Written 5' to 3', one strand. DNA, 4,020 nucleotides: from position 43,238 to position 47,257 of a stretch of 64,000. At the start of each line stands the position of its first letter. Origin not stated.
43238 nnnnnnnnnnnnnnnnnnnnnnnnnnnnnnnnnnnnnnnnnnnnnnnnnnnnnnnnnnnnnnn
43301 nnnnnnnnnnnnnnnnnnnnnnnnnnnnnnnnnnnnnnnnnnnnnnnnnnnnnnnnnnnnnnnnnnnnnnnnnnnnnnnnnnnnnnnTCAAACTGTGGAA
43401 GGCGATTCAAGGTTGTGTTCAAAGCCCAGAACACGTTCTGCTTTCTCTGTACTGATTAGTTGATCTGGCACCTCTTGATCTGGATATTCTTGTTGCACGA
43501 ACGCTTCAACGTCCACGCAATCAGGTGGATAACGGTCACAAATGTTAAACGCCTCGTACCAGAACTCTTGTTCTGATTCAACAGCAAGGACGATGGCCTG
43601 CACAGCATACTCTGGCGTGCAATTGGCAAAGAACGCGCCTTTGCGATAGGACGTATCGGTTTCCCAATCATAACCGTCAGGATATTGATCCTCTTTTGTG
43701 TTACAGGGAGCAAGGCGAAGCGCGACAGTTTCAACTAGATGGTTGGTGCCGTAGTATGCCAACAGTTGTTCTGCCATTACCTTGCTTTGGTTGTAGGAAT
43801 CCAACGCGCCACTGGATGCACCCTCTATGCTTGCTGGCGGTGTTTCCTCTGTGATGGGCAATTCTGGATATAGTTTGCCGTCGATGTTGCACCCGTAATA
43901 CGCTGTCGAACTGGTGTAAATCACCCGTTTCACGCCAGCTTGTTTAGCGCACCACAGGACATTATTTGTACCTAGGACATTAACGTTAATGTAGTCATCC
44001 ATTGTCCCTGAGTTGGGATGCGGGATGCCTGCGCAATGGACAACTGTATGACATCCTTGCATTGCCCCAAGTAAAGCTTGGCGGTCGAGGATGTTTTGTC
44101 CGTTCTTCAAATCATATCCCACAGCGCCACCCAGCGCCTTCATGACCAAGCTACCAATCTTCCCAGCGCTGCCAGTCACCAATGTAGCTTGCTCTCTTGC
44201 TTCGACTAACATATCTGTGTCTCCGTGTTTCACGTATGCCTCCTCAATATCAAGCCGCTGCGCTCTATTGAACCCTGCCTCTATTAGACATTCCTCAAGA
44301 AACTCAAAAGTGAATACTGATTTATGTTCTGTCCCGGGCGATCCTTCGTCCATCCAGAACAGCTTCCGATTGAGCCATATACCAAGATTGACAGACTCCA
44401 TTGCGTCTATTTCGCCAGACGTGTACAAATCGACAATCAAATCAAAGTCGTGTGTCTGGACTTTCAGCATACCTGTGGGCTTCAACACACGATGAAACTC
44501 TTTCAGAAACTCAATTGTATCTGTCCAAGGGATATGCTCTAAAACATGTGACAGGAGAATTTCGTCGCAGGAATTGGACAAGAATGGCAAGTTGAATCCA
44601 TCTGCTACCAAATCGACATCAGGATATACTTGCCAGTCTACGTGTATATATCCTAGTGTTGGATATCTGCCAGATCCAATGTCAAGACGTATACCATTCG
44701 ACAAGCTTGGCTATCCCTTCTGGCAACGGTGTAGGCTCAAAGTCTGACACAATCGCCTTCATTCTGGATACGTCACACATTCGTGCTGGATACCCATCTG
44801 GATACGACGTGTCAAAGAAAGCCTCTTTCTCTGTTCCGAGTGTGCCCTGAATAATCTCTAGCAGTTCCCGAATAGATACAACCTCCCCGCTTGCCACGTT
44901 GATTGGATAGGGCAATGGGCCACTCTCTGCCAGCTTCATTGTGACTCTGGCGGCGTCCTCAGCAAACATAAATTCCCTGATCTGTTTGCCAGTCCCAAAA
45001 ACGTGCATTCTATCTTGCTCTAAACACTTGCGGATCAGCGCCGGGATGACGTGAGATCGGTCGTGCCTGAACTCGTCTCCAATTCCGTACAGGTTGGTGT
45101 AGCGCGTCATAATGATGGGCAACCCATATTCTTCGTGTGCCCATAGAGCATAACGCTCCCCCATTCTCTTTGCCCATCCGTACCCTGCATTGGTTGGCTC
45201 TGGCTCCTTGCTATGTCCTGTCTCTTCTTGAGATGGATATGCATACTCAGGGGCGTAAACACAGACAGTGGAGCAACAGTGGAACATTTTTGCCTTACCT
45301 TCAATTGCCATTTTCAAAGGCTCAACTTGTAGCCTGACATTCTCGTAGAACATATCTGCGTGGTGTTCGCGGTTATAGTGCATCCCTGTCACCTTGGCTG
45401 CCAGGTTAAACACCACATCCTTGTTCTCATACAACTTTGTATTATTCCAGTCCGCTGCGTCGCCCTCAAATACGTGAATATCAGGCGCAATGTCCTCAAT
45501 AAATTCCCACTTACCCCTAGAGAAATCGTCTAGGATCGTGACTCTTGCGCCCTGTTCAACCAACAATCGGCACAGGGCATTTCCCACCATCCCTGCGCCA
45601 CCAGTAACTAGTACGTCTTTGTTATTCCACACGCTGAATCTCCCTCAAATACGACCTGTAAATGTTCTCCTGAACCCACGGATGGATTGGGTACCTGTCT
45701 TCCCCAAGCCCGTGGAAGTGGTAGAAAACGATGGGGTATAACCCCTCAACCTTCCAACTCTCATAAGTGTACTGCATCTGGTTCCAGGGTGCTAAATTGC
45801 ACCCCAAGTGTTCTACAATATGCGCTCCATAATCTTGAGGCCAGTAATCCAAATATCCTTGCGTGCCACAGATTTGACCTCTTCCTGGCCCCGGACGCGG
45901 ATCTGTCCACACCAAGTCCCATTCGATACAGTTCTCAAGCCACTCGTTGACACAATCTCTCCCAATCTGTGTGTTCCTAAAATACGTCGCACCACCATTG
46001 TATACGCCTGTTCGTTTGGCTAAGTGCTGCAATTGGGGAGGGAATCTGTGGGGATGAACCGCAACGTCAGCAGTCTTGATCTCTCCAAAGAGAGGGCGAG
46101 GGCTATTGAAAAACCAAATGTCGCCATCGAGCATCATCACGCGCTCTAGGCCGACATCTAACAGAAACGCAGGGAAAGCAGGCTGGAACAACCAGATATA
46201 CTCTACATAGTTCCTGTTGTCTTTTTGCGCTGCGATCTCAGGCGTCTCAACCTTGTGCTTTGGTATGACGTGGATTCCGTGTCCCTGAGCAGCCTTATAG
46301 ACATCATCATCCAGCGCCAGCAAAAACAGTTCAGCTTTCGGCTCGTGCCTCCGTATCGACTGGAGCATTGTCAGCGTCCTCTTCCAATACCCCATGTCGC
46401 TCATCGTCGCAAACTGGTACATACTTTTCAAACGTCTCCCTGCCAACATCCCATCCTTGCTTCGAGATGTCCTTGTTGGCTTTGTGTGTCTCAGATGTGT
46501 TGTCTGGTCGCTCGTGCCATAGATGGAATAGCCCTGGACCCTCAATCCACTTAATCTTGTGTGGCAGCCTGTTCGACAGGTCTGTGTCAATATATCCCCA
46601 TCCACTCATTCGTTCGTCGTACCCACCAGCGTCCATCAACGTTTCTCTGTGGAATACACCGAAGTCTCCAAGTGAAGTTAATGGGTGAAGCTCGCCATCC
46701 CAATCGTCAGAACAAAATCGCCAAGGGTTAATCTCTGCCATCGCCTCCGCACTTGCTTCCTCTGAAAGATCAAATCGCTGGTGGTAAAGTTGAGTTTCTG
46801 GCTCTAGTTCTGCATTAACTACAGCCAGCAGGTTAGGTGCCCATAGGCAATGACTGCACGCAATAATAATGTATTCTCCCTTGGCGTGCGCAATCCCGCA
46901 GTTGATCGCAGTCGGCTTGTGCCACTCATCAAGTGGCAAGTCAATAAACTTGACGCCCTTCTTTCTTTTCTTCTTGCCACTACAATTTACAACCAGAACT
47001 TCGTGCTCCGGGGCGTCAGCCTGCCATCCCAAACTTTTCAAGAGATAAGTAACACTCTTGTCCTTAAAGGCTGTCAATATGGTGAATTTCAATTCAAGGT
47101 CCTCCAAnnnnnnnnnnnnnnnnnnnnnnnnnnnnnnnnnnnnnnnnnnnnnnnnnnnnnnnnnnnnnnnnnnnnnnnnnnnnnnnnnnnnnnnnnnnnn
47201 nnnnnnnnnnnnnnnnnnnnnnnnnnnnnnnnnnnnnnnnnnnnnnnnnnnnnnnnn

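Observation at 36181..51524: ~15-kb phage-encoded glycan synthesis and modification island (glycosyltransferases, epimerases, methyltransferases, sulfotransferase)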

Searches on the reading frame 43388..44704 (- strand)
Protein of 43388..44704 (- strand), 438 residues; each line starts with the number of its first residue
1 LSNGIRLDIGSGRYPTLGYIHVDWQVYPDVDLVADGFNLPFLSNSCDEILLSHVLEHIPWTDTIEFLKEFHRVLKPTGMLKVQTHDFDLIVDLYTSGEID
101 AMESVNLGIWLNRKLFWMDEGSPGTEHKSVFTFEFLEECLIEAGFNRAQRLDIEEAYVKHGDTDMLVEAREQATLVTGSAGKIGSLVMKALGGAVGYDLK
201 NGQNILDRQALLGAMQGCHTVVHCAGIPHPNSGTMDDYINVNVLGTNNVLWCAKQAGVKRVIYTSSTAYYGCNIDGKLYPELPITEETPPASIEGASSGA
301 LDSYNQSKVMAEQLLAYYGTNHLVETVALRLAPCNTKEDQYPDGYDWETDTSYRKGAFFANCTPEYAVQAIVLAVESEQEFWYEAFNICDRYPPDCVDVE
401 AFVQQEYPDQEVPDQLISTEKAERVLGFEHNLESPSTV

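Call 5: search_protein_families(library=pfam, max_evalue=0.01, proteins=[window:43388-44704:-])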
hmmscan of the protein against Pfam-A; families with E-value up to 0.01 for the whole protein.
window:43388-44704:- (438 aa): 11 families
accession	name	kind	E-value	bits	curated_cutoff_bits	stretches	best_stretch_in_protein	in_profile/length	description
PF01370.27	Epimerase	-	4.5e-16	59.4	20.9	1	175-332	2-170/240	NAD dependent epimerase/dehydratase family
PF01073.25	3Beta_HSD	-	2.9e-13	49.9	22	1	204-316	53-158/280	3-beta hydroxysteroid dehydrogenase/isomerase family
PF07993.18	NAD_binding_4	-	6.6e-12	45.6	20.1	1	215-330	86-203/258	Male sterility protein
PF08241.18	Methyltransf_11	-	2.1e-09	38.3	21.2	1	32-80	47-93/95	Methyltransferase domain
PF13489.12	Methyltransf_23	-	3.3e-07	30.6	27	1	37-146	70-160/164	Methyltransferase domain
PF16363.11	GDP_Man_Dehyd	-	5.5e-07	29.8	27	1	204-331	60-180/332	GDP-mannose 4,6 dehydratase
PF13649.12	Methyltransf_25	-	5.4e-06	27.4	27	1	33-78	52-97/97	Methyltransferase domain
PF02719.21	Polysacc_synt_2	-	7.9e-06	25.7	20.2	1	204-266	62-128/293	Polysaccharide biosynthesis protein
PF13460.12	NAD_binding_10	-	0.00013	22.3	27.2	1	205-270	48-102/184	NAD(P)H-binding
PF08242.18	Methyltransf_12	-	0.00041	21.5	30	1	41-80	64-98/98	Methyltransferase domain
PF01209.24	Ubie_methyltran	-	0.00088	19.1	20.1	1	29-82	99-151/233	ubiE/COQ5 methyltransferase family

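Call 19: search_protein_families(library=ncbifam, max_evalue=0.001, proteins=[window:43388-44704:-])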
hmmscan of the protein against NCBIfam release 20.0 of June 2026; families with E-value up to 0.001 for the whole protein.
window:43388-44704:- (438 aa): 12 families
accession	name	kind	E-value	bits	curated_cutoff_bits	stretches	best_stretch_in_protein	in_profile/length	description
TIGR03466.1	HpnA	hypoth_equivalog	4.3e-15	55.4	367.65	1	205-317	52-154/327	hopanoid-associated sugar epimerase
NF042423.1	oxyalk_red_Shew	equivalog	6.3e-13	48.5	580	1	195-330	49-170/331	2-alkyl-3-oxoalkanoate reductase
NF041293.1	G6PDh_Azf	equivalog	7e-13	48.6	400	1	204-348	54-194/252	NAD-dependent glucose-6-phosphate dehydrogenase Azf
NF042422.1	oxyalk_red_OleD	equivalog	1e-10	41.5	580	1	204-268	49-112/329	2-alkyl-3-oxoalkanoate reductase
TIGR04180.1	EDH_00030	hypoth_equivalog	2.1e-10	40.2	475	1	204-316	57-157/297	NAD-dependent 4,6-dehydratase LegB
NF052578.1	StrlDmthSdmBMthl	equivalog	1.4e-09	38.2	600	1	204-276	51-123/328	sterol demethylase protein SdmB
TIGR01179.1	galE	equivalog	4.4e-09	35.6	262.3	1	216-330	69-172/332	UDP-glucose 4-epimerase GalE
NF007956.0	PRK10675.1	subfamily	1.3e-05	24.5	394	1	216-316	72-161/338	UDP-glucose 4-epimerase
NF004520.0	PRK05865.1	equivalog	0.00028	18.9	1509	1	204-323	48-121/854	sugar epimerase family protein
TIGR01746.1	Thioester-redct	subfamily_domain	0.00036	19.9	213.35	1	240-323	110-185/371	thioester reductase domain-containing protein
NF043036.1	ErythonDh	equivalog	0.00038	19.8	325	0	218-332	75-177/321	D-erythronate dehydrogenase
NF045667.1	MTase_DVU1556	equivalog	0.00039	19.9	155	1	32-100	71-129/213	DVU_1556 family methyltransferase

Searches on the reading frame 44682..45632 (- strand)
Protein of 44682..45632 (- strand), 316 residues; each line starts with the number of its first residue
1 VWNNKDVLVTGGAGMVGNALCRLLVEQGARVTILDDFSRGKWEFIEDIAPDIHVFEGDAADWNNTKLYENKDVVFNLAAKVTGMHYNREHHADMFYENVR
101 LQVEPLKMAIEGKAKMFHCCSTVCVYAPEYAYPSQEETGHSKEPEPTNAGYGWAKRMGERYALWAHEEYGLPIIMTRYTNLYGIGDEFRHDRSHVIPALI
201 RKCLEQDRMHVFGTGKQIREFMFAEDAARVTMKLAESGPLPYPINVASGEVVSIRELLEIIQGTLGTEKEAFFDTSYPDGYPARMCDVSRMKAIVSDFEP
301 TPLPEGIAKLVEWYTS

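Call 5: search_protein_families(library=pfam, max_evalue=0.01, proteins=[window:44682-45632:-])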
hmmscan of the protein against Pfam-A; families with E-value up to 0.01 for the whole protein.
window:44682-45632:- (316 aa): 8 families
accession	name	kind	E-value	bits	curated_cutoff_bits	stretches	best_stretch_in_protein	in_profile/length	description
PF01370.27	Epimerase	-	2.4e-48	165.1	20.9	1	7-246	1-239/240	NAD dependent epimerase/dehydratase family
PF16363.11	GDP_Man_Dehyd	-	2.3e-22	80.3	27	1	8-268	1-269/332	GDP-mannose 4,6 dehydratase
PF07993.18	NAD_binding_4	-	6.3e-11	42.3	20.1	1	65-212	83-238/258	Male sterility protein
PF01073.25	3Beta_HSD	-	4.2e-06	26.4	22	1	8-228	1-222/280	3-beta hydroxysteroid dehydrogenase/isomerase family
PF02719.21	Polysacc_synt_2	-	1.6e-05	24.7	20.2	0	7-37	1-32/293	Polysaccharide biosynthesis protein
PF00106.31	adh_short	-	0.00025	21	26.6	1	6-66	2-65/195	short chain dehydrogenase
PF04321.23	RmlD_sub_bind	-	0.00028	20.5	27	1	7-236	3-198/287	RmlD substrate binding domain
PF08659.16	KR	-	0.0064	16.9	22.6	0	7-34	3-30/180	KR domain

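Call 18: search_dna_similar(query=window:44682-45632:-, collection=phages, mode=protein, max_rows=25)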
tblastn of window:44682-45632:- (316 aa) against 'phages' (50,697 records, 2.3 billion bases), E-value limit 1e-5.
Records with a match: 265; places in all: 349; records where one place covers at least 80% of the query: 166.
Best place of each record, by identity: <60% 265.
By first word of the organism name: Escherichia 89; Synechococcus 83; Bacteriophage 20; Marine 8; Maribacter 8; uncultured 7; Prochlorococcus 6; Campylobacter 5; Enterococcus 4; Listeria 4; and 18 more.
By host as written in the record: - 97; Escherichia coli 25; Escherichia coli K-12 MG1655 14; Synechococcus sp. 9; Maribacter forsetii DSM18668 8; Synechococcus sp. WH 7803 7; Escherichia sp. 5; Campylobacter jejuni 5; and 58 more.
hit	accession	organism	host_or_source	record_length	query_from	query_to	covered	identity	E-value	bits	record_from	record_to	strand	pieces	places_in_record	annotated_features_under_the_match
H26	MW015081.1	Synechococcus phage S-SRM01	Synechococcus sp. KCZYC6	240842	1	314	99%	32.7%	2e-33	135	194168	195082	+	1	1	GDP-L-fucose synthase | GDP-D-mannose 4,6-dehydratase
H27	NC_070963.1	Synechococcus phage S-SRM01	Synechococcus sp. KCZYC6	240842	1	314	99%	32.7%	2e-33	135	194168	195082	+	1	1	nucleotide-sugar epimerase (x2)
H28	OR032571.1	Synechococcus phage DSL-LC02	Synechococcus sp.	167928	4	314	98%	32.8%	2e-37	147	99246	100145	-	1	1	GDP-L-fucose synthase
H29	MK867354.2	Synechococcus phage S-SCSM1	Synechococcus sp. WH 7803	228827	1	314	99%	31.5%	9e-33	134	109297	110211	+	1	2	GDP-L-fucose synthase | GDP-mannose 4,6-dehydratase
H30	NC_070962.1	Synechococcus phage S-SCSM1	Synechococcus sp. WH 7803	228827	1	314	99%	31.5%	9e-33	134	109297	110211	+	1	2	nucleotide-sugar epimerase (x2)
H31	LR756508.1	uncultured phage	metagenomic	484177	4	316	99%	30.7%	6e-29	122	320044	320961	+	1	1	record has no annotation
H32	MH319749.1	Marine virus AG-345-F15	single cell amplified by WGA-X; seawater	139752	1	314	99%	30.6%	7e-33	134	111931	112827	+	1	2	record has no annotation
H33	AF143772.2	Mycobacterium avium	-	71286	7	316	98%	30.9%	2e-29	124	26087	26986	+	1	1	merA: MerA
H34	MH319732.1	Marine virus AG-345-E02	single cell amplified by WGA-X; seawater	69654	7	314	97%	30.8%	2e-32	133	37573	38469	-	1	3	record has no annotation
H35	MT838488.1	Bacteriophage sp.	human fecal samples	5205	1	307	97%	30.4%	6e-33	134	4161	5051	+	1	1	record has no annotation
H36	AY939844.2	Prochlorococcus phage P-SSM2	Prochlorococcus sp. NATL1A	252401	1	314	99%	29.6%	2e-28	121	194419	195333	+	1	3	nucleotide-sugar epimerase (x2) | GDP-D-mannose dehydratase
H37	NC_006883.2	Prochlorococcus phage P-SSM2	Prochlorococcus sp. NATL1A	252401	1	314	99%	29.6%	2e-28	121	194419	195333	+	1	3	nucleotide-sugar epimerase (x3)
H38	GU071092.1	Prochlorococcus phage P-SSM2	-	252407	1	314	99%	29.6%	2e-28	121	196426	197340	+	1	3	nucleotide-sugar epimerase | GDP-mannose 4,6-dehydratase | conserved hypothetical protein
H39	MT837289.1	Bacteriophage sp.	human fecal samples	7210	1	307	97%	30.1%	6e-32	131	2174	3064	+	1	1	record has no annotation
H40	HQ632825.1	Prochlorococcus phage P-SSM5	Prochlorococcus marinus NATL2A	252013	1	314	99%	29.3%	8e-28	119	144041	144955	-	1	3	nucleotide-sugar epimerase | hypothetical protein | GDP-mannose 4,6-dehydratase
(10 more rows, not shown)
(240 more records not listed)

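Call 19: search_protein_families(library=ncbifam, max_evalue=0.001, proteins=[window:44682-45632:-])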
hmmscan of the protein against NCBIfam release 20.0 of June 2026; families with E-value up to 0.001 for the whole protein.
window:44682-45632:- (316 aa): 32 families (the best 25 are shown)
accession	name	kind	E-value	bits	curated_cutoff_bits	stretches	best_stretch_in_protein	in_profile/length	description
NF047922.1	GDPFucSynFcl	equivalog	1.9e-45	155.6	500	1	4-315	2-302/308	GDP-L-fucose synthase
TIGR01181.1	dTDP_gluc_dehyt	equivalog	1.5e-23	83.4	365.1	1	7-315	2-312/321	dTDP-glucose 4,6-dehydratase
TIGR02197.1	heptose_epim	equivalog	8.1e-23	81.1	274.6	1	7-315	1-314/316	ADP-glyceromanno-heptose 6-epimerase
TIGR04180.1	EDH_00030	hypoth_equivalog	3.8e-22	78.7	475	1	7-274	1-265/297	NAD-dependent 4,6-dehydratase LegB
TIGR01179.1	galE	equivalog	2.8e-19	69.1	262.3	1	7-289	2-299/332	UDP-glucose 4-epimerase GalE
NF007490.0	PRK10084.1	subfamily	3.1e-13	49.5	649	1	166-247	182-259/361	dTDP-glucose 4,6-dehydratase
NF007582.0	PRK10217.1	equivalog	2.2e-12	46.7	698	1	5-243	2-248/355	dTDP-glucose 4,6-dehydratase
TIGR01746.1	Thioester-redct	subfamily_domain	8.5e-12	45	213.35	1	59-262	79-278/371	thioester reductase domain-containing protein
NF042422.1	oxyalk_red_OleD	equivalog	8.6e-12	45.1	580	1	7-232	3-212/329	2-alkyl-3-oxoalkanoate reductase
TIGR03466.1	HpnA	hypoth_equivalog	5.7e-10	38.6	367.65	1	6-178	2-167/327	hopanoid-associated sugar epimerase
TIGR01777.1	yfcH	hypoth_equivalog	1.1e-09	38.3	207.35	1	7-138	1-128/292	TIGR01777 family oxidoreductase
NF042423.1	oxyalk_red_Shew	equivalog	6e-09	35.4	580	1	5-230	9-216/331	2-alkyl-3-oxoalkanoate reductase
NF011728.1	PRK15181.1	equivalog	1.2e-08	34.4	760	1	4-314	15-337/348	Vi polysaccharide biosynthesis UDP-N-acetylglucosaminuronic acid C-4 epimerase TviC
NF008360.0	PRK11150.1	equivalog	3.2e-07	29.8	452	1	7-257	2-246/310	ADP-glyceromanno-heptose 6-epimerase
NF004849.1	PRK06200.1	equivalog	1.2e-05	24.6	330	1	3-64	5-66/269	3-(cis-5,6-dihydroxycyclohexa-1,3-dien-1-yl)propanoate dehydrogenase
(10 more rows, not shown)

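Call 81: search_solved_structures(query=window:44682-45632:-, max_evalue=1e-10, show_alignments=2)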
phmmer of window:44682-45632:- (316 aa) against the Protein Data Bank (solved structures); distinct sequences matched with E-value up to 1e-10: 51.
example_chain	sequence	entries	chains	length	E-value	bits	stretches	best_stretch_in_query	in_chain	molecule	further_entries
7ll6_A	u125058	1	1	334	1.5e-31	113.1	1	70-294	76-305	GDP-L-fucose synthase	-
8du0_A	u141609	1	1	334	1.5e-31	113.1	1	70-294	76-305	GDP-L-fucose synthase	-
4b8w_A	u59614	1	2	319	3e-31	112.1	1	5-315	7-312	GDP-L-FUCOSE SYNTHASE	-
4b8z_A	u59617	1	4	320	3e-31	112.1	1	5-315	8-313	GDP-L-FUCOSE SYNTHASE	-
4bkp_A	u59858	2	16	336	3.6e-31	111.9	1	5-315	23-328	GDP-L-FUCOSE SYNTHASE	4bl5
4e5y_A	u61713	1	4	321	3.7e-31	111.8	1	6-315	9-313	GDP-L-fucose synthase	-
6aqy_A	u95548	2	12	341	1.9e-28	102.9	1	6-314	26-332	gdp-l-fucose synthetase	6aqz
1bsv_A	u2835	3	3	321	3.9e-28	101.9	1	6-314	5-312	PROTEIN (GDP-FUCOSE SYNTHETASE) | GDP-FUCOSE SYNTHETASE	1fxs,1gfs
1e6u_A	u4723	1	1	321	5.6e-28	101.4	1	7-314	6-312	GDP-FUCOSE SYNTHETASE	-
1e7q_A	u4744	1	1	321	8.1e-28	100.8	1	7-314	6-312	GDP-FUCOSE SYNTHETASE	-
1bws_A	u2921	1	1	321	1e-27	100.5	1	6-314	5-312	PROTEIN (GDP-4-KETO-6-DEOXY-D-MANNOSE EPIMERASE/REDUCTASE)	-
1e7s_A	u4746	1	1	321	1.2e-27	100.2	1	6-314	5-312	GDP-FUCOSE SYNTHETASE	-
1e7r_A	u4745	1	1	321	8.5e-27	97.5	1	6-314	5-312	GDP-FUCOSE SYNTHETASE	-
6dnt_A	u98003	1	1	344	1.4e-24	90.2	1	3-315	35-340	NAD-dependent epimerase/dehydratase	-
4zrm_A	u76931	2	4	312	2.6e-23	86.1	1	5-314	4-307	UDP-glucose 4-epimerase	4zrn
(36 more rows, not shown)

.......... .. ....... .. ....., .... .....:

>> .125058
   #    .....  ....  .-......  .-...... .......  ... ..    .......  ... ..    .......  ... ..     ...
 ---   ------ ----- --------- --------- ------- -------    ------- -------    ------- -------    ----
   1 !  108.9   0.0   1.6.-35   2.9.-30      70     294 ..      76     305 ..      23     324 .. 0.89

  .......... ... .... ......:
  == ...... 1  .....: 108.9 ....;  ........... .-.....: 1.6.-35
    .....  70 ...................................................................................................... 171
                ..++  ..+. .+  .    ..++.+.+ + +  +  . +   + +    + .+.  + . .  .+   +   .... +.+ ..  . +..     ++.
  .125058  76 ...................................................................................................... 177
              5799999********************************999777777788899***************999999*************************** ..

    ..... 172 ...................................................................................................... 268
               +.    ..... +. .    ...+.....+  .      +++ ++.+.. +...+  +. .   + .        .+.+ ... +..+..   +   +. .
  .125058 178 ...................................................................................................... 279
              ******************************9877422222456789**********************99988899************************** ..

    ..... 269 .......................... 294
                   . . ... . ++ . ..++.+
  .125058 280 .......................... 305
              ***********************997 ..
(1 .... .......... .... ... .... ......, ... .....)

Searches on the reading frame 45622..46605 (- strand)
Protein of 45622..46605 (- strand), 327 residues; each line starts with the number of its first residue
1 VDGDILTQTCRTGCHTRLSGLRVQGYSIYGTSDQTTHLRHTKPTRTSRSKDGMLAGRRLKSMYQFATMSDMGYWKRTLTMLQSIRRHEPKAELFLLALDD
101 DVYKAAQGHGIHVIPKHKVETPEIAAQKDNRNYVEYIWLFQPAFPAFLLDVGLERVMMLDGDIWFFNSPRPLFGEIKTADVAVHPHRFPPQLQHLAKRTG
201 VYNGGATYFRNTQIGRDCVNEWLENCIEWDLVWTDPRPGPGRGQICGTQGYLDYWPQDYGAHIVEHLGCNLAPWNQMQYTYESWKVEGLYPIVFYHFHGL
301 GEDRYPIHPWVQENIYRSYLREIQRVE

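Call 5: search_protein_families(library=pfam, max_evalue=0.01, proteins=[window:45622-46605:-])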
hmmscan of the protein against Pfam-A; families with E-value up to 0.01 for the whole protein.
window:45622-46605:- (327 aa): 1 family
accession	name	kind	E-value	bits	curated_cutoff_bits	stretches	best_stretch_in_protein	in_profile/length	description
PF03407.22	Nucleotid_trans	-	3.3e-07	30.9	22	1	93-226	6-136/208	Nucleotide-diphospho-sugar transferase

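Call 19: search_protein_families(library=ncbifam, max_evalue=0.001, proteins=[window:45622-46605:-])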
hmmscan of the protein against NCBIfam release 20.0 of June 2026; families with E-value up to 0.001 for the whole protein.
window:45622-46605:- (327 aa): 0 families

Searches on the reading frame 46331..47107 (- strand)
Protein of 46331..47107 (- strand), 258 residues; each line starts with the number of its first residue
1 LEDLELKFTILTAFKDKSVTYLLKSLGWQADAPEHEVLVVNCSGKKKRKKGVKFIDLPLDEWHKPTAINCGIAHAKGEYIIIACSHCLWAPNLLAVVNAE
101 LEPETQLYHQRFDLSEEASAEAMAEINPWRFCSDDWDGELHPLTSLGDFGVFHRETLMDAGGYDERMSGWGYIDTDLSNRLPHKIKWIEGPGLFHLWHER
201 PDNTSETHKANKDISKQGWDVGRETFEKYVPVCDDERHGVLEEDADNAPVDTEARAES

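Call 5: search_protein_families(library=pfam, max_evalue=0.01, proteins=[window:46331-47107:-])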
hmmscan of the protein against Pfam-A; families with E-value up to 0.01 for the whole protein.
window:46331-47107:- (258 aa): 3 families
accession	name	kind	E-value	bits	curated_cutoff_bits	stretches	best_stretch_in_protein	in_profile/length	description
PF10111.15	Glyco_tranf_2_2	-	2.2e-06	27.8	27.3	1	64-190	69-208/276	Glycosyltransferase like family 2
PF00535.33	Glycos_transf_2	-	1.5e-05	25.5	23.3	1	47-112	50-115/168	Glycosyl transferase family 2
PF02709.20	Glyco_transf_7C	-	0.00063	19.8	23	1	141-184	15-58/78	N-terminal domain of galactosyltransferase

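Call 19: search_protein_families(library=ncbifam, max_evalue=0.001, proteins=[window:46331-47107:-])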
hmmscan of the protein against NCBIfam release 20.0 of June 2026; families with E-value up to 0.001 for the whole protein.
window:46331-47107:- (258 aa): 0 families
